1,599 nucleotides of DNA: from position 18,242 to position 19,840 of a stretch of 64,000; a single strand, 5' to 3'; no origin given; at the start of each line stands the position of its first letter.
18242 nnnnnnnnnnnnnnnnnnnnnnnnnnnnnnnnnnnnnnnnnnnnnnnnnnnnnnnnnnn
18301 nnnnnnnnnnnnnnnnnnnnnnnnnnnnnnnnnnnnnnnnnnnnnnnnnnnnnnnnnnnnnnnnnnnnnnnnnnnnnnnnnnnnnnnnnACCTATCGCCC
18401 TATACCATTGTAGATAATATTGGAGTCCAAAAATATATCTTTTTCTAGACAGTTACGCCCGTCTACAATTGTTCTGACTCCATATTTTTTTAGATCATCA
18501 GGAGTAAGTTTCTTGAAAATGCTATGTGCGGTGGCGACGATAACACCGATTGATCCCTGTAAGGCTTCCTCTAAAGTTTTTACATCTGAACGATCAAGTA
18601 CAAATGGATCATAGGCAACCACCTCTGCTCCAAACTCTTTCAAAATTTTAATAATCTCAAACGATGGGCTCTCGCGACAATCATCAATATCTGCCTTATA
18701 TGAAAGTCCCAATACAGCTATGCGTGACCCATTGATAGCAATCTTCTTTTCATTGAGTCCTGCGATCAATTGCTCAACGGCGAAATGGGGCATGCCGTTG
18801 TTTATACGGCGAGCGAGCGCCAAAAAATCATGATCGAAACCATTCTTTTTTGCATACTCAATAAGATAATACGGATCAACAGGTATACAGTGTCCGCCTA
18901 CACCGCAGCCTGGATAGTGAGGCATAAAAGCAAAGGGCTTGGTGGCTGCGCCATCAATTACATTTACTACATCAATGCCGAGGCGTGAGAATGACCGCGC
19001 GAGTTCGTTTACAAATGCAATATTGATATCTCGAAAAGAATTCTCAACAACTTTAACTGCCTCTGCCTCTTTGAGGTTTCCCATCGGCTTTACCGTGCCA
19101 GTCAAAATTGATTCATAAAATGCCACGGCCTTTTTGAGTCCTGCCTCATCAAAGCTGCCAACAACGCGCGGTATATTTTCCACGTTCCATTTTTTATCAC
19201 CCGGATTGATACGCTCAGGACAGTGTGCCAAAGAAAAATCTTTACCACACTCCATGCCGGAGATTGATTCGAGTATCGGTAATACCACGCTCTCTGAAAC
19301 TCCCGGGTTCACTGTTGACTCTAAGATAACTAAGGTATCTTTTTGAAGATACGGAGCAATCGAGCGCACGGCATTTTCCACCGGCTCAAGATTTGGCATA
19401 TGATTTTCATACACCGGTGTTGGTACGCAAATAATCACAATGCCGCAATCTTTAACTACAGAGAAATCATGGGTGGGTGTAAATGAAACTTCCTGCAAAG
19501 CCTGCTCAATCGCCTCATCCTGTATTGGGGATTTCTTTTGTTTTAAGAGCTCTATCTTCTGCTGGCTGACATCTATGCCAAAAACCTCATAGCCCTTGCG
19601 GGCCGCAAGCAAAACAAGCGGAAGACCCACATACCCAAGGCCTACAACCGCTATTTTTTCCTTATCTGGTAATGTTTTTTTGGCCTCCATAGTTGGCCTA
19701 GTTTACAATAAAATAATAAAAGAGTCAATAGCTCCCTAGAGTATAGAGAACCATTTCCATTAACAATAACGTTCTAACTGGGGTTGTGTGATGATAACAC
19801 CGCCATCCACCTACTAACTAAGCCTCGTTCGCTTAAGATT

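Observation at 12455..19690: Seven-gene synthase-dependent exopolysaccharide operon combining a PgaC/HasA-like synthase, a PgaB-like deacetylase, a sugar dehydrogenase and a GH6 glycanase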

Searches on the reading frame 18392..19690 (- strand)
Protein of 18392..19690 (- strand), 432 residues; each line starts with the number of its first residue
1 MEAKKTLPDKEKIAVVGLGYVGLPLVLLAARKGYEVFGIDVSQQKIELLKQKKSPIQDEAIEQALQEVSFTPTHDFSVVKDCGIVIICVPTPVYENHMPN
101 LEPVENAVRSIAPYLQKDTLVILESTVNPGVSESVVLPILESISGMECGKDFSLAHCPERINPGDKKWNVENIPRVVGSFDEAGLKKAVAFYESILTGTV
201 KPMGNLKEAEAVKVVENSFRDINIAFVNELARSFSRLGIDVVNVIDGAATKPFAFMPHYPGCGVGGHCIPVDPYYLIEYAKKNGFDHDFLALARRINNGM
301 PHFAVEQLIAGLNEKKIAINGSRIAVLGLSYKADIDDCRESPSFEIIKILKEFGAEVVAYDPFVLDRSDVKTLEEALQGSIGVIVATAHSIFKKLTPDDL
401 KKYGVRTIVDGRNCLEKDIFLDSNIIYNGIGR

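Call 4: search_protein_families(library=pfam, proteins=[window:18392-19690:-], max_evalue=0.01)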
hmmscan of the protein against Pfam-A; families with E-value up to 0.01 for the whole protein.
window:18392-19690:- (432 aa): 8 families
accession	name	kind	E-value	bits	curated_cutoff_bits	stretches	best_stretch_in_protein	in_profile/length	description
PF03721.20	UDPG_MGDP_dh_N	-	4.9e-42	144.1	27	1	12-185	2-180/187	UDP-glucose/GDP-mannose dehydrogenase family, NAD binding domain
PF00984.24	UDPG_MGDP_dh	-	1.1e-29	102.8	25.4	1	207-298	1-93/94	UDP-glucose/GDP-mannose dehydrogenase family, central domain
PF03720.21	UDPG_MGDP_dh_C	-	1.8e-24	86.5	30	1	325-416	1-102/103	UDP-glucose/GDP-mannose dehydrogenase family, UDP binding domain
PF03446.21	NAD_binding_2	-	2.3e-09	37.9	21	1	12-133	1-101/161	NAD binding domain of 6-phosphogluconate dehydrogenase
PF02558.23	ApbA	-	0.00013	22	22.2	1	13-103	1-88/150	Ketopantoate reductase PanE/ApbA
PF02826.25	2-Hacid_dh_C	-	0.00015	21.6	25.1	0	10-68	36-92/178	D-isomer specific 2-hydroxyacid dehydrogenase, NAD binding domain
PF03807.23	F420_oxidored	-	0.00017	22.5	21.6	1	12-101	1-79/94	NADP oxidoreductase coenzyme F420-dependent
PF02737.24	3HCDH_N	-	0.00031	21.1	22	1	12-86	1-83/180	3-hydroxyacyl-CoA dehydrogenase, NAD binding domain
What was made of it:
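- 18392..19690 (-): Cytoplasmic nucleotide-sugar 6-dehydrogenase (432 aa), UDP-GlcNAc 6-dehydrogenase (UNGD/TviB/WbpA)-like. First gene of the conserved core. Pfam finds all three UDPG_MGDP_dh domains (call 4).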

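Call 5: search_protein_families(library=ncbifam, proteins=[window:18392-19690:-], max_evalue=0.01)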
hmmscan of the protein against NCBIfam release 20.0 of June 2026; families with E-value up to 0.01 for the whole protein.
window:18392-19690:- (432 aa): 14 families
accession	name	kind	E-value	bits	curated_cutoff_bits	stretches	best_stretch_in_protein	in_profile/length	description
TIGR03026.1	NDP-sugDHase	subfamily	3.3e-126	421.4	189.8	1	12-413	2-413/413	nucleotide sugar dehydrogenase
NF040825.1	UDPMaNacDH_Arch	equivalog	3.4e-95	319.4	750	1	12-432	2-415/418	UDP-N-acetyl-D-mannosamine dehydrogenase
NF011729.0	PRK15182.1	equivalog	1.8e-75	254.4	592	1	9-405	5-404/425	Vi polysaccharide biosynthesis UDP-N-acetylglucosamine C-6 dehydrogenase TviB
NF008286.0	PRK11064.1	equivalog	2.2e-68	230.8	459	1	11-402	4-409/420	UDP-N-acetyl-D-mannosamine dehydrogenase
NF041297.1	UDPGDh_AglM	equivalog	1.3e-57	195.7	670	1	12-429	2-427/429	UDP-glucose 6-dehydrogenase AglM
NF047673.2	TeichurnBiosyTuaD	equivalog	3.3e-46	158.3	700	1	11-432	2-431/439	UDP-glucose 6-dehydrogenase TuaD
NF011631.0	PRK15057.1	equivalog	2.1e-21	76.5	757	1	12-367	2-342/388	UDP-glucose 6-dehydrogenase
NF043037.1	ThreonDh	equivalog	0.00028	20.4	350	1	10-59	2-51/297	L-threonate dehydrogenase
NF005650.0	PRK07417.1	equivalog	0.00046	19.6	290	1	11-101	2-78/281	prephenate/arogenate dehydrogenase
NF042925.1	FHMPC_DH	equivalog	0.0019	17.5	500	1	12-119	2-107/304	5-formyl-3-hydroxy-2-methylpyridine 4-carboxylate 5-dehydrogenase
NF012005.0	PRK15461.1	equivalog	0.0051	16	348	0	11-59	2-50/298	sulfolactaldehyde 3-reductase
NF000942.0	PRK00094.1-4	subfamily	0.0057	15.9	257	1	10-105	2-96/334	NAD(P)H-dependent glycerol-3-phosphate dehydrogenase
NF000947.0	PRK00094.2-5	equivalog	0.0069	15.9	251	0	11-101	5-93/323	NAD(P)H-dependent glycerol-3-phosphate dehydrogenase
TIGR03911.1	pyrrolys_PylD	equivalog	0.0074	15.4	150.05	0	11-54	146-189/266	3-methylornithyl-N6-L-lysine dehydrogenase PylD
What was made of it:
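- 18392..19690 (-): NCBIfam scores TviB 254 bits, TuaD 158 and Ugd 76 (call 5).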

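Call 9: search_solved_structures(query=window:18392-19690:-, max_evalue=0.001)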
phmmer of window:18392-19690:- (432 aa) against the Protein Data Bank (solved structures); distinct sequences matched with E-value up to 0.001: 31.
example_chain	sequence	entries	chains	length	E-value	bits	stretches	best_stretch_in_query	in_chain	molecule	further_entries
4r16_A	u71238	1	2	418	2.8e-77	263.7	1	12-432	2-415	418aa long hypothetical UDP-N-acetyl-D-mannosaminuronic acid dehydrogenase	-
3g79_A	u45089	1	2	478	1.2e-70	241.9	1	11-432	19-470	NDP-N-acetyl-D-galactosaminuronic acid dehydrogenase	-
3ojl_A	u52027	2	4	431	2.2e-70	240.9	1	11-422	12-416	Cap5O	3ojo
4xr9_A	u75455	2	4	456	3e-48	168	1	8-365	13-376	CalS8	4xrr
3vtf_A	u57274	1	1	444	8.9e-38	133.5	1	12-393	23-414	UDP-glucose 6-dehydrogenase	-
3gg2_A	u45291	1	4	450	1.5e-37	132.8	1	13-372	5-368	Sugar dehydrogenase, UDP-glucose/GDP-mannose dehydrogenase family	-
1mfz_A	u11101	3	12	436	8.7e-36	127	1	12-362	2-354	GDP-mannose 6-dehydrogenase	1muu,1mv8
2y0e_A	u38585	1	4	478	6.2e-35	124.2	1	13-367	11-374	UDP-GLUCOSE DEHYDROGENASE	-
2y0c_A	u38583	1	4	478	1.1e-33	120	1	13-367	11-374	UDP-GLUCOSE DEHYDROGENASE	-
2y0d_A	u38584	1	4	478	1.1e-33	120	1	13-367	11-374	UDP-GLUCOSE DEHYDROGENASE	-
4a7p_A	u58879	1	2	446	4.6e-31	111.4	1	12-431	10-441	UDP-GLUCOSE DEHYDROGENASE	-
3phl_A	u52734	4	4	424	2.7e-21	79.2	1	12-365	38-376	UDP-glucose 6-dehydrogenase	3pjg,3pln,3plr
3pid_A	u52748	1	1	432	2.8e-21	79.2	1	12-365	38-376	UDP-glucose 6-dehydrogenase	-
1dli_A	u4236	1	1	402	9.8e-21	77.4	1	12-364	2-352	UDP-GLUCOSE DEHYDROGENASE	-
1dlj_A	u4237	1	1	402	2.5e-19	72.8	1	12-364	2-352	UDP-GLUCOSE DEHYDROGENASE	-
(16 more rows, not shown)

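Call 67: search_dna_similar(query=window:18392-19690:-, collection=plasmids, mode=protein, max_rows=40, rows=spread)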
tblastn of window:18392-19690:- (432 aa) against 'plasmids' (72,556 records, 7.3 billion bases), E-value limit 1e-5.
Records with a match: 1348; places in all: 1553; records where one place covers at least 80% of the query: 1014.
Best place of each record, by identity: <60% 1348.
By first word of the organism name: Bacillus 193; Rhizobium 153; Ralstonia 135; Phaeobacter 117; Sinorhizobium 84; Streptomyces 68; Escherichia 34; Leisingera 30; Azospirillum 29; Sulfitobacter 25; and 158 more.
By predicted mobility (MOB-suite, as given by PLSDB): non-mobilizable 828; mobilizable 300; conjugative 220.
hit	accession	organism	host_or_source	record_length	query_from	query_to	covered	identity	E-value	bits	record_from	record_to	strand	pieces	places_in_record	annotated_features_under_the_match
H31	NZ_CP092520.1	Cetobacterium somerae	Danio rerio,tissue sample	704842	5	402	92%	40.9%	5e-73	256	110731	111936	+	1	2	nucleotide sugar dehydrogenase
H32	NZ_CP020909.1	Rhizobium etli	Phaseolus vulgaris,cell culture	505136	31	426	92%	38.1%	3e-77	268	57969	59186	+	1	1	nucleotide sugar dehydrogenase | DUF3095 domain-containing protein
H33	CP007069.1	Rhizobium leguminosarum bv. trifolii CB782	plant root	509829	31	417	90%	38.7%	2e-79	274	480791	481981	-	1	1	UDP-N-acetyl-D-glucosamine dehydrogenase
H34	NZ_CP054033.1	Rhizobium indicum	Pisum sativum l. (pea),Pure culture,Pea ...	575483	31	417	90%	38.0%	2e-74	260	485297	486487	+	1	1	nucleotide sugar dehydrogenase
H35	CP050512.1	Sinorhizobium meliloti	Medicago sativa,cell culture,root nodule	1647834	31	417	90%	37.7%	5e-71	250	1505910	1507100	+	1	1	nucleotide sugar dehydrogenase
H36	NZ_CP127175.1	Natrialbaceae archaeon AArc-T1-2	sediments,sediments from hypersaline ...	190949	32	407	87%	38.0%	2e-72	254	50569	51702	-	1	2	nucleotide sugar dehydrogenase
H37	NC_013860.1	Azospirillum sp. B510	-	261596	33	389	83%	39.7%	2e-75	263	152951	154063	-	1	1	nucleotide sugar dehydrogenase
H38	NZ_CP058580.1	Halobaculum salinum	cell culture,saline soil sample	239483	35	432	92%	34.8%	3e-54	201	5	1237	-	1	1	none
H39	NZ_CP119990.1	Halobaculum marinum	cell culture,sediment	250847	36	418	89%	35.5%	4e-55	204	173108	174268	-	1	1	nucleotide sugar dehydrogenase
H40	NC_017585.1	Streptantibioticus cattleyicolor NRRL 8057 = DSM 46488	-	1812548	31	364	77%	40.5%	2e-67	240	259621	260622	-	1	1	none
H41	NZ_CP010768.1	Phaeobacter piscinae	cell culture,fish larvae aquaculture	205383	32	404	86%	35.8%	2e-67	239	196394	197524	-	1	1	tviB: Vi polysaccharide biosynthesis UDP-N-acetylglucosamine C-6 ...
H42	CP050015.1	Haloarcula sp. JP-L23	-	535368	31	398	85%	35.8%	1e-67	241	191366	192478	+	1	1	nucleotide sugar dehydrogenase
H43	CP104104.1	Phaeobacter sp. G2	cell culture,Emiliania huxleyi RCC1216 ...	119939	38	409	86%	34.8%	2e-65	234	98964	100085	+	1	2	nucleotide sugar dehydrogenase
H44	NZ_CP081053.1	Leisingera aquaemixtae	-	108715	35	404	86%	34.5%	2e-65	234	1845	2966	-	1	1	tviB: Vi polysaccharide biosynthesis UDP-N-acetylglucosamine C-6 ...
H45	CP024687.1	Bacillus wiedmannii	cell culture,soil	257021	33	432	93%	31.7%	3e-39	157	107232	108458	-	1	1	UDP-glucose 6-dehydrogenase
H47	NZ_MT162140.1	Escherichia coli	Chroicocephalus novaehollandiae,Cloacal ...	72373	33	401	85%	33.1%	3e-48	184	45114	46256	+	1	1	wecC: UDP-N-acetyl-D-mannosamine dehydrogenase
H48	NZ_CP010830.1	Shigella sonnei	Homo sapiens,stool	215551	32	404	86%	32.3%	2e-61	223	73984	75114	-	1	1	tviB: Vi polysaccharide biosynthesis UDP-N-acetylglucosamine C-6 ...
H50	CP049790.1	Ralstonia solanacearum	whole organism,isolated from the ...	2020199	32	412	88%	30.9%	1e-45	176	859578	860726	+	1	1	wecC: UDP-N-acetyl-D-mannosamine dehydrogenase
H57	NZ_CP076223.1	Bacillus anthracis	-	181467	33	432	93%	26.3%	2e-25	116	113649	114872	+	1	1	UDP-glucose/GDP-mannose dehydrogenase family protein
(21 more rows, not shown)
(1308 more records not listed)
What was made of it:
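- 18392..19690 (-): Against plasmids, UNGD/TviB-annotated genes score 223-274 bits, WecC 156-184 and UGD/HasB 114-157 (call 67).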

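Call 69: get_annotated_region(hit=H33, flank=300)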
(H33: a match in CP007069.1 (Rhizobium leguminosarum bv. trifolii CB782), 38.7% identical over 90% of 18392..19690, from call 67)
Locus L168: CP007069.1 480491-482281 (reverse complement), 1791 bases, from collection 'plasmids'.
description: Rhizobium leguminosarum bv. trifolii CB782 plasmid, complete sequence
organism: Rhizobium leguminosarum bv. trifolii CB782 (NCBI taxid 1033991)
taxonomy: Bacteria; Pseudomonadota; Alphaproteobacteria; Hyphomicrobiales; Rhizobiaceae; Rhizobium; Rhizobium leguminosarum; Rhizobium leguminosarum bv. trifolii CB782
host: -; source: plant root; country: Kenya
typing (MOB-suite, as given by PLSDB): non-mobilizable
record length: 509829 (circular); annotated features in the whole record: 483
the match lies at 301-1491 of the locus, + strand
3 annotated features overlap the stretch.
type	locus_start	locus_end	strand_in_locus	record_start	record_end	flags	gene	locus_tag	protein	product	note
CDS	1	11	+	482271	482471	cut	-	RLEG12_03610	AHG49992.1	hypothetical protein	-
CDS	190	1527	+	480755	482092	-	-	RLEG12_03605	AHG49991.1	UDP-N-acetyl-D-glucosamine dehydrogenase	-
CDS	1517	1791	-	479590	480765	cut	-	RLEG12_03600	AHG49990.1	adenylate cyclase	-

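Call 70: get_annotated_region(hit=H41, flank=300)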
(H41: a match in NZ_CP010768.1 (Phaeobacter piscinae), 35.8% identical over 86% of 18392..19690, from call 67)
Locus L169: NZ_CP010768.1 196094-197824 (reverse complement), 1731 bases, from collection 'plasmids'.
description: Phaeobacter piscinae strain P13 plasmid pP13_a, complete sequence
organism: Phaeobacter piscinae (NCBI taxid 1580596)
taxonomy: Bacteria; Pseudomonadota; Alphaproteobacteria; Rhodobacterales; Roseobacteraceae; Phaeobacter; Phaeobacter piscinae
host: -; source: cell culture,fish larvae aquaculture; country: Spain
typing (MOB-suite, as given by PLSDB): non-mobilizable; replicon rep_cluster_377
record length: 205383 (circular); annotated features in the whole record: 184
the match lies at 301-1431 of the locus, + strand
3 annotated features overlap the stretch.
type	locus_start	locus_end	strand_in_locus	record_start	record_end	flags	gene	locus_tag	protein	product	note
CDS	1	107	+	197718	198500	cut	-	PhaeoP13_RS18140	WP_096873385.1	arginine deiminase family protein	-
CDS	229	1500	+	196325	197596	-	tviB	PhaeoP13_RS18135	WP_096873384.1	Vi polysaccharide biosynthesis UDP-N-acetylglucosamine C-6 dehydrogenase TviB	GO:0000271 - polysaccharide biosynthetic process [Evidence IEA]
CDS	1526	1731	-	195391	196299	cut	-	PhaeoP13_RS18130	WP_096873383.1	MurR/RpiR family transcriptional regulator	GO:0006355 - regulation of DNA-templated transcription [Evidence IEA]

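Call 71: get_annotated_region(hit=H48, flank=300)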
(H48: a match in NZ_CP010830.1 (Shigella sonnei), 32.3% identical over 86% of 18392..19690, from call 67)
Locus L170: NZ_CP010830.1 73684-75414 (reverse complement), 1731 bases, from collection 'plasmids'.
description: Shigella sonnei strain FORC_011 plasmid pFORC11.1, complete sequence
organism: Shigella sonnei (NCBI taxid 624)
taxonomy: Bacteria; Pseudomonadota; Gammaproteobacteria; Enterobacterales; Enterobacteriaceae; Shigella; Shigella sonnei
host: -; source: Homo sapiens,stool; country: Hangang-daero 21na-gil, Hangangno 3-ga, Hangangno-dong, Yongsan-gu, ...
typing (MOB-suite, as given by PLSDB): conjugative; replicon IncFIA,IncFIC; relaxase MOBF,MOBF,MOBP; mating-pair formation MPF_Unknown
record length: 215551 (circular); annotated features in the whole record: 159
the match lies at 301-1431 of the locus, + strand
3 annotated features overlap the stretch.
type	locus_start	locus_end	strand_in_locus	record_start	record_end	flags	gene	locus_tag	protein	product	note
CDS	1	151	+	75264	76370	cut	-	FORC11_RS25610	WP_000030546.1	Wzz/FepE/Etk N-terminal domain-containing protein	GO:0009103 - lipopolysaccharide biosynthetic process [Evidence IEA]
CDS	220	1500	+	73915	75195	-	tviB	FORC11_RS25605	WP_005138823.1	Vi polysaccharide biosynthesis UDP-N-acetylglucosamine C-6 dehydrogenase TviB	GO:0000271 - polysaccharide biosynthetic process [Evidence IEA]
CDS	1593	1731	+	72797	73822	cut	-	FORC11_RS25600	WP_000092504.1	NAD-dependent epimerase/dehydratase family protein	-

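Call 72: get_annotated_region(hit=H47, flank=300)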
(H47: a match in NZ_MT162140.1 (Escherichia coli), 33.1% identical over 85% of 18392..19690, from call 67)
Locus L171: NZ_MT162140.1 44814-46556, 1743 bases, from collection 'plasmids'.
description: Escherichia coli strain CE1537 plasmid pCE1537-B, complete sequence
organism: Escherichia coli (NCBI taxid 562)
taxonomy: Bacteria; Pseudomonadota; Gammaproteobacteria; Enterobacterales; Enterobacteriaceae; Escherichia; Escherichia coli
host: -; source: Chroicocephalus novaehollandiae,Cloacal sample,cloacal sample; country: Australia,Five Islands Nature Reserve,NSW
typing (MOB-suite, as given by PLSDB): mobilizable; replicon IncFIA,IncFIB
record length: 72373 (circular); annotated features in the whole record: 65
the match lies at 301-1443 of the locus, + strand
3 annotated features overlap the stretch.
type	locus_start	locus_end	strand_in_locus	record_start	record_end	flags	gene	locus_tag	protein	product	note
CDS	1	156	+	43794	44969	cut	wecB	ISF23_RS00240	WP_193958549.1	UDP-N-acetylglucosamine 2-epimerase (non-hydrolyzing)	GO:0009103 - lipopolysaccharide biosynthetic process [Evidence IEA]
CDS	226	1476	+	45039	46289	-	wecC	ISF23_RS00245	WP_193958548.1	UDP-N-acetyl-D-mannosamine dehydrogenase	GO:0009246 - enterobacterial common antigen biosynthetic process [Evidence IEA]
CDS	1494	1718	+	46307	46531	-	-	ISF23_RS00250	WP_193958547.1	hypothetical protein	-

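Call 73: get_annotated_region(hit=H50, flank=300)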
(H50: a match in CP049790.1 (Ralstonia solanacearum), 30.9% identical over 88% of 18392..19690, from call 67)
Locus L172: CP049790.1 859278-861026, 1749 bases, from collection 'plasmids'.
description: Ralstonia solanacearum strain 202 plasmid unnamed, complete sequence
organism: Ralstonia solanacearum (NCBI taxid 305)
taxonomy: Bacteria; Pseudomonadota; Betaproteobacteria; Burkholderiales; Burkholderiaceae; Ralstonia; Ralstonia solanacearum
host: -; source: whole organism,isolated from the tobacco substrate; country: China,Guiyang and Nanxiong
typing (MOB-suite, as given by PLSDB): mobilizable; relaxase MOBP
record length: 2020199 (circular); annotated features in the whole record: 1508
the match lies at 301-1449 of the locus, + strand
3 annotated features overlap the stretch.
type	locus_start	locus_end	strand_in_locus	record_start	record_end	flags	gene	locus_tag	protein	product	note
CDS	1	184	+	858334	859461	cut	wecB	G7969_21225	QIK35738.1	UDP-N-acetylglucosamine 2-epimerase (non-hydrolyzing)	-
CDS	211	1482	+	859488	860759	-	wecC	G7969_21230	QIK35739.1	UDP-N-acetyl-D-mannosamine dehydrogenase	-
CDS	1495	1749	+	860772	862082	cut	-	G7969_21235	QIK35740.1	multidrug MFS transporter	-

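Call 74: get_annotated_region(hit=H45, flank=300)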
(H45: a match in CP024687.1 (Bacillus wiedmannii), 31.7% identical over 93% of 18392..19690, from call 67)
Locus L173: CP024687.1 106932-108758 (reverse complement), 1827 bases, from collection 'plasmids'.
description: Bacillus wiedmannii bv. thuringiensis strain FCC41 plasmid pFCC41-3-257K, complete sequence
organism: Bacillus wiedmannii (NCBI taxid 2494319)
taxonomy: Bacteria; Bacillota; Bacilli; Bacillales; Bacillaceae; Bacillus; Bacillus wiedmannii
host: -; source: cell culture,soil; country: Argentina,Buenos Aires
typing (MOB-suite, as given by PLSDB): conjugative; replicon rep_cluster_163,rep_cluster_1720; relaxase MOBP; mating-pair formation MPF_T
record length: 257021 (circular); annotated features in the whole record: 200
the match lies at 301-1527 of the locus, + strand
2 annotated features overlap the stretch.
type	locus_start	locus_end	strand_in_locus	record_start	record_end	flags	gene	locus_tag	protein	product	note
CDS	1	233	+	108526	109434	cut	galU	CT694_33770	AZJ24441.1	UTP--glucose-1-phosphate uridylyltransferase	-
CDS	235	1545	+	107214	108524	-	-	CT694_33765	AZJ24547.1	UDP-glucose 6-dehydrogenase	-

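Call 75: get_annotated_region(hit=H57, flank=300)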
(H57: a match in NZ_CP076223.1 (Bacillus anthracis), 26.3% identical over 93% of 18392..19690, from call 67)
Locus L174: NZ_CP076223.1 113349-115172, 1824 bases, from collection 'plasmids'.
description: Bacillus anthracis strain A159 plasmid pXO1, complete sequence
organism: Bacillus anthracis (NCBI taxid 1392)
taxonomy: Bacteria; Bacillota; Bacilli; Bacillales; Bacillaceae; Bacillus; Bacillus anthracis
host: -; source: -; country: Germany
typing (MOB-suite, as given by PLSDB): conjugative; replicon rep_cluster_125; relaxase MOBP; mating-pair formation MPF_T
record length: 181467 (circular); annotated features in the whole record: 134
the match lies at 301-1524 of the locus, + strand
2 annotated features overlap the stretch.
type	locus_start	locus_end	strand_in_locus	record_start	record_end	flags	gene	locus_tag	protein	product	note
CDS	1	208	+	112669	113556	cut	galU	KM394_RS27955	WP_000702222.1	UTP--glucose-1-phosphate uridylyltransferase GalU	GO:0009225 - nucleotide-sugar metabolic process [Evidence IEA]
CDS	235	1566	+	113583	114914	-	-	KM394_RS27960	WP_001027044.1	UDP-glucose/GDP-mannose dehydrogenase family protein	-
